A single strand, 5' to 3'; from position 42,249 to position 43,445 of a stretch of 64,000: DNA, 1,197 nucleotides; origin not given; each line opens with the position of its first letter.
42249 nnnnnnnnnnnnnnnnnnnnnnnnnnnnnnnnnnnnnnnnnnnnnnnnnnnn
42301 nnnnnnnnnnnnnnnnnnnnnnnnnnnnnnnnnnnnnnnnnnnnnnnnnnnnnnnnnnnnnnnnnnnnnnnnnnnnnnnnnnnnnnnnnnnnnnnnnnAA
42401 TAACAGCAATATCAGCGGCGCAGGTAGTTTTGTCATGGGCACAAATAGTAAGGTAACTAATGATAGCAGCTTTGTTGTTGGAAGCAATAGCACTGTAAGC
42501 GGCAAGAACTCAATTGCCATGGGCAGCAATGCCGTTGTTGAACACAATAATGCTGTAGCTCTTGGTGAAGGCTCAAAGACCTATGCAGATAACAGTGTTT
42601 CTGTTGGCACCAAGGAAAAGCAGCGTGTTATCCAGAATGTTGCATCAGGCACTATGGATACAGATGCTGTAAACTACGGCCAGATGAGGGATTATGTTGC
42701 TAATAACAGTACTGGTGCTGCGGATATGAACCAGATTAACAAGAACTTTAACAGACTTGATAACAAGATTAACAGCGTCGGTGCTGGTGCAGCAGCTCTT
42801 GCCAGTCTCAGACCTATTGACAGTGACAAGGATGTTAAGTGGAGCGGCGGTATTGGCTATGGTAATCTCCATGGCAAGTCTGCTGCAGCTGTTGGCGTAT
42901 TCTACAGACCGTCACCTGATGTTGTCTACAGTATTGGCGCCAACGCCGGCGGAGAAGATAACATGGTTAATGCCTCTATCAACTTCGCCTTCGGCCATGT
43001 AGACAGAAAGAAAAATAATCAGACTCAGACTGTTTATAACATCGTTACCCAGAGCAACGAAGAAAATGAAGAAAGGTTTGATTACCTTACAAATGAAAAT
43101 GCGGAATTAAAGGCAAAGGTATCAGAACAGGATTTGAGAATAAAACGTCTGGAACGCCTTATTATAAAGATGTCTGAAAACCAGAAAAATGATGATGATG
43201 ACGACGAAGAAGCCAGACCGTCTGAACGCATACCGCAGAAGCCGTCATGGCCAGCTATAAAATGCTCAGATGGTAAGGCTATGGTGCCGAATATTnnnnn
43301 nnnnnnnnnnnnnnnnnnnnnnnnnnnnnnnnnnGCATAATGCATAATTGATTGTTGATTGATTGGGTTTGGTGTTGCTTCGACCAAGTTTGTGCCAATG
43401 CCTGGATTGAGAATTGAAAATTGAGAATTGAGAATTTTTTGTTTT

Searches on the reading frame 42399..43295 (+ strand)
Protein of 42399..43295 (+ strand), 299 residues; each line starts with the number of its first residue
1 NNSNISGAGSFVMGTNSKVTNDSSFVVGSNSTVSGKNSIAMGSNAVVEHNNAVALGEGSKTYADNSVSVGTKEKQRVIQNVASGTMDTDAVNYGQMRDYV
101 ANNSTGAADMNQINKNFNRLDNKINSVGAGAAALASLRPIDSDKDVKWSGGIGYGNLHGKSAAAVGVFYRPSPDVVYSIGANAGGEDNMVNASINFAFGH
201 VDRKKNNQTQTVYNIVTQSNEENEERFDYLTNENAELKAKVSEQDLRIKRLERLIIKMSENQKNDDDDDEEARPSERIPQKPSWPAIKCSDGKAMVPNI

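Call 7: search_protein_families(library=pfam, proteins=[window:42399-43295:+], max_evalue=1)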
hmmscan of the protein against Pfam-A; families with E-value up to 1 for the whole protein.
window:42399-43295:+ (299 aa): 12 families
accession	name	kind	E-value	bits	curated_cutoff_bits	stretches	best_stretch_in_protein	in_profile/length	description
PF05658.19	YadA_head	-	3e-12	47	25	4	34-56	2-24/27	YadA head domain repeat (2 copies)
PF05662.19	YadA_stalk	-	4.8e-07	30.5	28.4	1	78-116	2-40/43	Coiled stalk of trimeric autotransporter adhesin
PF03895.21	YadA_anchor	-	3.5e-06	27.4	22.7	1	145-198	6-60/60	YadA-like membrane anchor domain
PF20667.3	Sec10_N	-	0.04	14.5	27.4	1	108-135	49-76/118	Exocyst complex component Sec10, N-terminal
PF07716.20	bZIP_2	-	0.053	14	22.3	1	218-242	25-49/54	Basic region leucine zipper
PF01608.23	I_LWEQ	-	0.081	13.4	27.5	1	206-253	82-133/151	I/LWEQ domain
PF08755.16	YccV-like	-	0.099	13.4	22.8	1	200-255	41-94/101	Hemimethylated DNA-binding protein YccV like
PF08287.16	DASH_Spc19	-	0.16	12.3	26.3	1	201-272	50-121/155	Spc19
PF04102.17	SlyX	-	0.26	12.4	30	1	224-279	9-64/67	SlyX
PF20883.3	Kbp-5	-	0.28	11.7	31.1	1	218-273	52-105/124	KNL (Kinetochore null) Binding Protein 5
PF17649.6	VPS38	-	0.45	9.8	25.2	1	200-272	189-261/424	Vacuolar protein sorting 38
PF10046.14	BLOC1_2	-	0.76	10.6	33.4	0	90-129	33-72/96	Biogenesis of lysosome-related organelles complex-1 subunit 2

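Call 8: search_protein_families(library=ncbifam, proteins=[window:42399-43295:+], max_evalue=1)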
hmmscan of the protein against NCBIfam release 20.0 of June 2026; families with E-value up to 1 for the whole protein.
window:42399-43295:+ (299 aa): 7 families
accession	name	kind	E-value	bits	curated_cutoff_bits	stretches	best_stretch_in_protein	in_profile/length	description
NF033478.1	YadA_autotrans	exception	1.6e-17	63.6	750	2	18-100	168-252/459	trimeric autotransporter adhesin YadA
NF040984.1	BimA_first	exception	5.4e-16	58.6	800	1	6-175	326-494/517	trimeric autotransporter actin-nucleating factor BimA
NF040983.1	BimA_second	exception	5.2e-14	51.9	600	1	7-174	184-357/381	trimeric autotransporter actin-nucleating factor BimA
NF033477.2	EmaA_autotrans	exception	1.8e-06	25.5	3000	2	11-71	311-371/2100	collagen-binding adhesin autotransporter EmaA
NF033481.2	auto_Ata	exception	2.8e-05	21.6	2500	1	6-245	634-868/1862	trimeric autotransporter adhesin Ata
NF041849.1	trans_regNmlR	equivalog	0.032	14.3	175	1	215-257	69-111/117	stress response transcriptional regulator NmlR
NF040697.1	VPA1267_fam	equivalog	0.041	14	90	1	203-255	82-134/143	VPA1267 family protein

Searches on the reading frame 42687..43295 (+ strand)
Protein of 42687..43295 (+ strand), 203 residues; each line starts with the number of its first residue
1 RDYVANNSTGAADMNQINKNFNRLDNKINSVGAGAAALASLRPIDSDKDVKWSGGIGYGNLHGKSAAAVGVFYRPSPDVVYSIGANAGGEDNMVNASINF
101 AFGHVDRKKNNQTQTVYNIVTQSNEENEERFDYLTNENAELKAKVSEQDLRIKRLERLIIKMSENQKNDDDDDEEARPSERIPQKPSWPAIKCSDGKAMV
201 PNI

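Call 72: predict_structure(alignment_id=A3)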
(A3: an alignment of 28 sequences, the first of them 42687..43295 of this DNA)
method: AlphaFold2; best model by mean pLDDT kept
length: 203 residues; sequences in the alignment: 28
mean_pLDDT: 76.9   pTM: 0.42
mean pLDDT of the five models: 76.9, 75.9, 74.3, 72.6, 69.2
residues with pLDDT >= 90: 42; 70-90: 100; 50-70: 48; < 50: 13
segments of 3 or more residues with pLDDT < 50: 110-115, 197-199
pLDDT, mean of each block of 10 residues (from residue 1): 53 82 87 79 76 88 86 89 83 84 62 51 70 90 95 97 92 72 60 51 47
secondary structure, 60 per line:
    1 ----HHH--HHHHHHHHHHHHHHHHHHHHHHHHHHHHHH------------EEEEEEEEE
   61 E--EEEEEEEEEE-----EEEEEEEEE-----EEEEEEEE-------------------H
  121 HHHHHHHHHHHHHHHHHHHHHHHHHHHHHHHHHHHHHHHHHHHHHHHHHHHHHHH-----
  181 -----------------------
elements in order: H10-39 E52-61 E64-73 E79-87 E93-100 H120-175
